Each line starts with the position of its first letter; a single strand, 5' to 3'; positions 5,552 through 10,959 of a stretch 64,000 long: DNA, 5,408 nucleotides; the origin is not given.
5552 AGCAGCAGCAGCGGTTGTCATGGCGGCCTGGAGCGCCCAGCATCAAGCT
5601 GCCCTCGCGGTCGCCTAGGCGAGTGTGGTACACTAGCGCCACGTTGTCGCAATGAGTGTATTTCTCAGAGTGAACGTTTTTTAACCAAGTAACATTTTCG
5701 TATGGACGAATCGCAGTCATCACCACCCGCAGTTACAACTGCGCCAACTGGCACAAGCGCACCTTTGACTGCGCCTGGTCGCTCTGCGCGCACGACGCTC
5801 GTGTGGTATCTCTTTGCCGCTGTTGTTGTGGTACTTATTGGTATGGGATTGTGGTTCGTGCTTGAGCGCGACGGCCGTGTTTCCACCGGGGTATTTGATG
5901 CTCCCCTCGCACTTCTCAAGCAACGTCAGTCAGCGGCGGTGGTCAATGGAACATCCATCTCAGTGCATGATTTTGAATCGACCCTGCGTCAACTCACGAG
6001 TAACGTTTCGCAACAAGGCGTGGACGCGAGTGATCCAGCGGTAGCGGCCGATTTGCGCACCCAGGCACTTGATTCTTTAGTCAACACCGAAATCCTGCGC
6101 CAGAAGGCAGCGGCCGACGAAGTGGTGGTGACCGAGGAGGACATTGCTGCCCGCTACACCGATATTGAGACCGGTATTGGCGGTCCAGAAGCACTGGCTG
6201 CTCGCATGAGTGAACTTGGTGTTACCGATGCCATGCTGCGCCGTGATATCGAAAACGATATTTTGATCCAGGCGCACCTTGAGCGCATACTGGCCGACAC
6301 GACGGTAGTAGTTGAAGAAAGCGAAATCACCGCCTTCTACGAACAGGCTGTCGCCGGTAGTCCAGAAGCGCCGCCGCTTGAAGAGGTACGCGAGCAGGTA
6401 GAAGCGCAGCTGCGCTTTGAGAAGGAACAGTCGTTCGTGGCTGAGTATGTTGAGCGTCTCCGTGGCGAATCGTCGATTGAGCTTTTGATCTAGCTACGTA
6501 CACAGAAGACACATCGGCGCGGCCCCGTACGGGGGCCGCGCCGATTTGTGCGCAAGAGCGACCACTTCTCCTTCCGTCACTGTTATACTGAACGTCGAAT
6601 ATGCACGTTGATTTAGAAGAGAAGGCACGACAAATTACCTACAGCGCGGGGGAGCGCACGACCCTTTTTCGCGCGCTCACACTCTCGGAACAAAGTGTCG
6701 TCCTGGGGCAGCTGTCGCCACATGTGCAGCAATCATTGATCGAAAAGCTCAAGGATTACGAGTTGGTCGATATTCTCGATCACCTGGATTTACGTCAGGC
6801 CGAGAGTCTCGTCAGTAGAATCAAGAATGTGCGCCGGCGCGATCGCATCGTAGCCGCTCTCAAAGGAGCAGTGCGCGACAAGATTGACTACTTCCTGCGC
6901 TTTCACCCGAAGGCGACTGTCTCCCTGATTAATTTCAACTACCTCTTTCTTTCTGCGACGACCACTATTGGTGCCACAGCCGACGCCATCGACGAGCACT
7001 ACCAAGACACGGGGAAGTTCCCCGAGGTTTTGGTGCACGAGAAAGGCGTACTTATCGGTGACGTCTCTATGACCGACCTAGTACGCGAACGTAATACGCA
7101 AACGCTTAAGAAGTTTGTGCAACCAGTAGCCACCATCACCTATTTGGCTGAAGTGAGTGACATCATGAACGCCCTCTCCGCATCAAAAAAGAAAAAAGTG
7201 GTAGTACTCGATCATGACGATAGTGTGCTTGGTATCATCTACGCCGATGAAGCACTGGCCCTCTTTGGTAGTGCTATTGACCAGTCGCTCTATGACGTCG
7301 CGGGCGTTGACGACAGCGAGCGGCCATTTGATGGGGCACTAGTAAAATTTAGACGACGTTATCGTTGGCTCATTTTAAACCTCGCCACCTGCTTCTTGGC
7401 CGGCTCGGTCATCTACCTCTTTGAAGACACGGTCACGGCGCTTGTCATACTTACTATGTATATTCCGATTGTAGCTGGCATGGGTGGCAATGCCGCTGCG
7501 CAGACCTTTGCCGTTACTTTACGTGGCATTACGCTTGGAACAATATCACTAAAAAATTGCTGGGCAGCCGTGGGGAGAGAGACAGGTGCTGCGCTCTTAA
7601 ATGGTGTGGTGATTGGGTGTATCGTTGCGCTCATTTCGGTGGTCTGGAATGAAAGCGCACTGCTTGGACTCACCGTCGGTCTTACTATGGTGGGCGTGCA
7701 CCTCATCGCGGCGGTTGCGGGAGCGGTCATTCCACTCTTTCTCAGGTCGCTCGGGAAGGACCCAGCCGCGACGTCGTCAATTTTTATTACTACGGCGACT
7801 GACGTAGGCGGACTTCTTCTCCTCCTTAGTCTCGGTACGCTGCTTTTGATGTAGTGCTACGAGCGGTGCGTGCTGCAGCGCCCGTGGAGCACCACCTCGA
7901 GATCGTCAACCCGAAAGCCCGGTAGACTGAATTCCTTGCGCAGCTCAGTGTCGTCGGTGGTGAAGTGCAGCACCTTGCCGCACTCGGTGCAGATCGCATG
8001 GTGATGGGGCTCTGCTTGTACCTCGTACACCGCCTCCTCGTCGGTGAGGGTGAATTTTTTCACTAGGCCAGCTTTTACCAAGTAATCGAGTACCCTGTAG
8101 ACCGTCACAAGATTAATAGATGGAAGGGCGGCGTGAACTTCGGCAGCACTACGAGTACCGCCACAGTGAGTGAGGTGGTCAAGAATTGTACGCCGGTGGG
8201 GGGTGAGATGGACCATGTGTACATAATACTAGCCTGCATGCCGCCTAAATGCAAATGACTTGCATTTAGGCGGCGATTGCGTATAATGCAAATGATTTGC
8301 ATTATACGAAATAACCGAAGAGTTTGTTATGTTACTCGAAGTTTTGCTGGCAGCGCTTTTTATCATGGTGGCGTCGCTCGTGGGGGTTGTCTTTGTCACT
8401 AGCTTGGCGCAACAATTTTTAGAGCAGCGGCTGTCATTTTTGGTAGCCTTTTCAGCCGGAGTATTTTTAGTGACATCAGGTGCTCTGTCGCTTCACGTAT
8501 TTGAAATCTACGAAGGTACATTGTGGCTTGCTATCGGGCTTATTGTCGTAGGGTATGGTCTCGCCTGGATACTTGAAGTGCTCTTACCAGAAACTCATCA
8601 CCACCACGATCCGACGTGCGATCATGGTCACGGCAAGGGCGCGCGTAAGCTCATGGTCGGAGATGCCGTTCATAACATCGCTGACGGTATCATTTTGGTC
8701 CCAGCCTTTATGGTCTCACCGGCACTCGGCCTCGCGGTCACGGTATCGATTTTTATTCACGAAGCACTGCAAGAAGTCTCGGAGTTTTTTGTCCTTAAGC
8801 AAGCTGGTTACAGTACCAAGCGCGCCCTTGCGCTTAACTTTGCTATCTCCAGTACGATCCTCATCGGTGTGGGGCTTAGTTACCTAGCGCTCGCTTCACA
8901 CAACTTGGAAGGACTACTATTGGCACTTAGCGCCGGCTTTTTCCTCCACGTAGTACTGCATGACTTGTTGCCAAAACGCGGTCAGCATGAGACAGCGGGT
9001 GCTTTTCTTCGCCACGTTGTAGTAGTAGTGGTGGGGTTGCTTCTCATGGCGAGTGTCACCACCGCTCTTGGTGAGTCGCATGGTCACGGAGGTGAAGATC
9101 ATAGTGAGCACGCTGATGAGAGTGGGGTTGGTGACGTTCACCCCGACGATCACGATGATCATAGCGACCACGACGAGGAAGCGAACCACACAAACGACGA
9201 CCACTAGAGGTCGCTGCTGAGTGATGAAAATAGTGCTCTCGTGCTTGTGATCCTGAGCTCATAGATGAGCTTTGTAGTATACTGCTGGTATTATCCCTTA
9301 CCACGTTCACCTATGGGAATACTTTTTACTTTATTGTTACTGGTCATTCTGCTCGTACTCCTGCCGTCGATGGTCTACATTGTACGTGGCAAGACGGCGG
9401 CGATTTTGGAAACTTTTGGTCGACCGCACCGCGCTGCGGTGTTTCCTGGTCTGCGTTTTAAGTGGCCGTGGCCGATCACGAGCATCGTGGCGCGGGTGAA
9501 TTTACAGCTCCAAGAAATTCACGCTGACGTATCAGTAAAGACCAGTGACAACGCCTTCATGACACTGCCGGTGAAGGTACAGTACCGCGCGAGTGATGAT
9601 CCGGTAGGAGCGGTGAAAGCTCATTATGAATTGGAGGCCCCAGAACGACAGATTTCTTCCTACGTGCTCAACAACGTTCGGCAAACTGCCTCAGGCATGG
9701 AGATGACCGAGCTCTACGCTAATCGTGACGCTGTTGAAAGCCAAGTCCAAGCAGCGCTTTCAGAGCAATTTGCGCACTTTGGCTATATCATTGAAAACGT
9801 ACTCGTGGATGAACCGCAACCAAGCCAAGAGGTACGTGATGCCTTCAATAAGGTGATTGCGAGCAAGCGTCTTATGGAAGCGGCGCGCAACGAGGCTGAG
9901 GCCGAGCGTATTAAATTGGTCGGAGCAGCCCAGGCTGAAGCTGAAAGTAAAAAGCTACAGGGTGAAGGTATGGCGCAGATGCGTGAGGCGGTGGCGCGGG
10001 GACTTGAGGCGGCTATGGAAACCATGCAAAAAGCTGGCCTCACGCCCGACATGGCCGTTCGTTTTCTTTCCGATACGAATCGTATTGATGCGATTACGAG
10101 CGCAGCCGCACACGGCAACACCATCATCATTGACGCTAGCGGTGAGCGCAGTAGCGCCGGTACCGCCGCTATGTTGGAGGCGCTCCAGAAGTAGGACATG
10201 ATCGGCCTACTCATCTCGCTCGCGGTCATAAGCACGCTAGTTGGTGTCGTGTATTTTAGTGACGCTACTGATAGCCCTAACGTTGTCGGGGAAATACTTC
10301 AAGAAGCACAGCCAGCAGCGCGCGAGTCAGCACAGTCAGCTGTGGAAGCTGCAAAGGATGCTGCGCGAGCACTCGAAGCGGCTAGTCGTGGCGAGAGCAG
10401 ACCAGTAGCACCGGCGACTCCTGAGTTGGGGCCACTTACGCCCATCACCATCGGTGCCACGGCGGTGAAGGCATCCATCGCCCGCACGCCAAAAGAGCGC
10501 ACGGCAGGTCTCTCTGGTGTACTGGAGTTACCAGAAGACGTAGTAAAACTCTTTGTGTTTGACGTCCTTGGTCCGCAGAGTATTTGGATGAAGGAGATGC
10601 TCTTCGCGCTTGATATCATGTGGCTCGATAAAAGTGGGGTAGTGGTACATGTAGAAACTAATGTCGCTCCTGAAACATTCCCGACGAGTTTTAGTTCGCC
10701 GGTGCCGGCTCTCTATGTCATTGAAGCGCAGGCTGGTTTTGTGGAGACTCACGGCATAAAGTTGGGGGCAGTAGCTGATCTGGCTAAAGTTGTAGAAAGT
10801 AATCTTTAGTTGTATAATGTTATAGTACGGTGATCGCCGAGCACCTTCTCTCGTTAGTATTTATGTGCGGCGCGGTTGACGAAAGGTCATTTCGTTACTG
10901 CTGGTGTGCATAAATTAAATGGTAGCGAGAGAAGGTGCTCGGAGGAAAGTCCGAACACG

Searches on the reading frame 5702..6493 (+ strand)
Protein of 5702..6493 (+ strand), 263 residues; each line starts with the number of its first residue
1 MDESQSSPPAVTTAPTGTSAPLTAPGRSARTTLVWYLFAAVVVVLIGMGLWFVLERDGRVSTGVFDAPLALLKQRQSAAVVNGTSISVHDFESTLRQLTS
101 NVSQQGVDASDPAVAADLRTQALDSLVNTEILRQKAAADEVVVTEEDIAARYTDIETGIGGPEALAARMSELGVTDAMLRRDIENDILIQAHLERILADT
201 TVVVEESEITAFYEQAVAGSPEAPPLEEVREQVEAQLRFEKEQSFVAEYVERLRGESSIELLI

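Call 80: search_protein_families(library=pfam, proteins=[window:5702-6493:+], max_evalue=0.001)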
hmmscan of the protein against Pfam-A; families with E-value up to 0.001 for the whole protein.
window:5702-6493:+ (263 aa): 3 families
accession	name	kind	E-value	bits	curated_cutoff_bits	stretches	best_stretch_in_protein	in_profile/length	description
PF13624.11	SurA_N_3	-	2.6e-15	57.1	27.2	1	29-190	9-159/162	SurA-like N-terminal domain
PF13623.11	SurA_N_2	-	4e-11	43.4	28.5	1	73-150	38-117/145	SurA-like N-terminal domain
PF09312.16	SurA_N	-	6.6e-06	26.7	30.8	1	78-190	5-115/118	SurA N-terminal domain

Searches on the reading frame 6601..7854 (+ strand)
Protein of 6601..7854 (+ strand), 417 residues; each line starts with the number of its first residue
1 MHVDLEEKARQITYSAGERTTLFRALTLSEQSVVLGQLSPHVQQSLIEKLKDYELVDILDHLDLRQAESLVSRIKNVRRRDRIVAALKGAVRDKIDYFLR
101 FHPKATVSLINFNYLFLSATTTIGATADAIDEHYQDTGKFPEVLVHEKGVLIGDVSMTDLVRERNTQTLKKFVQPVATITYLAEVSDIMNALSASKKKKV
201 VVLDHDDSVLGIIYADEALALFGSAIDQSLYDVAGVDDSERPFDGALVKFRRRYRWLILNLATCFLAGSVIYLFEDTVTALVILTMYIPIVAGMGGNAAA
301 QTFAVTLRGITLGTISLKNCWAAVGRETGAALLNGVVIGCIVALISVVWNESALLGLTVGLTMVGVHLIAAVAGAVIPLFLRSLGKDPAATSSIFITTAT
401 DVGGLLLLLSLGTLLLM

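Call 28: search_protein_families(library=pfam, proteins=[window:6601-7854:+], max_evalue=0.001)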
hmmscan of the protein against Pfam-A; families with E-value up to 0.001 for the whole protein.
window:6601-7854:+ (417 aa): 3 families
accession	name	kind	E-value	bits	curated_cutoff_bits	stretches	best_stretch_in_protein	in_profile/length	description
PF01769.21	MgtE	-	5e-29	101.5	27.6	1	288-410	1-124/125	Divalent cation transporter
PF03448.22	MgtE_N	-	2.6e-09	37.9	25.9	1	16-103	15-101/102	MgtE intracellular N domain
PF00571.33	CBS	-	2.4e-05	25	24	0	113-163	8-54/57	CBS domain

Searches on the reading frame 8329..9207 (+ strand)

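Call 80: search_protein_families(library=pfam, proteins=[window:8329-9207:+], max_evalue=0.001)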
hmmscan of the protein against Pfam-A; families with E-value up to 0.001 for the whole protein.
window:8329-9207:+ (292 aa): 1 family
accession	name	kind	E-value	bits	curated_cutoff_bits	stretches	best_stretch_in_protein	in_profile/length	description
PF02535.28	Zip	-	6.8e-22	78.6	35.1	1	91-242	164-321/323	ZIP Zinc transporter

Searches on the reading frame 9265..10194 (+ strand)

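Call 28: search_protein_families(library=pfam, proteins=[window:9265-10194:+], max_evalue=0.001)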
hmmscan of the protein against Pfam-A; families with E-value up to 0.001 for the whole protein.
window:9265-10194:+ (309 aa): 1 family
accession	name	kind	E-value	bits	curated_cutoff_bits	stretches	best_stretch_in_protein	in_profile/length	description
PF01145.31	Band_7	-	3.3e-29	102.6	23.6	1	39-214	2-175/176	SPFH domain / Band 7 family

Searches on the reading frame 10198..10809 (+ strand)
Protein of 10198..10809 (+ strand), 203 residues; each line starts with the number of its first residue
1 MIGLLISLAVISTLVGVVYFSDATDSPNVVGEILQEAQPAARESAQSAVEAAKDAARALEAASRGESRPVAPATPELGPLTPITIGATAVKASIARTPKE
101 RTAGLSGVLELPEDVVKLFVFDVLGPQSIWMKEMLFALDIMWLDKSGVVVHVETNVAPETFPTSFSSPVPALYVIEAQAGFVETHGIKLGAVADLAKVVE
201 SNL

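Call 80: search_protein_families(library=pfam, proteins=[window:10198-10809:+], max_evalue=0.001)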
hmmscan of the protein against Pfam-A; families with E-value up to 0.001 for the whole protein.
window:10198-10809:+ (203 aa): 1 family
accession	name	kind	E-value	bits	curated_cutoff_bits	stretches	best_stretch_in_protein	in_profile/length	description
PF02643.20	DUF192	-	4.6e-23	81.6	27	1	91-191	2-92/96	Uncharacterized ACR, COG1430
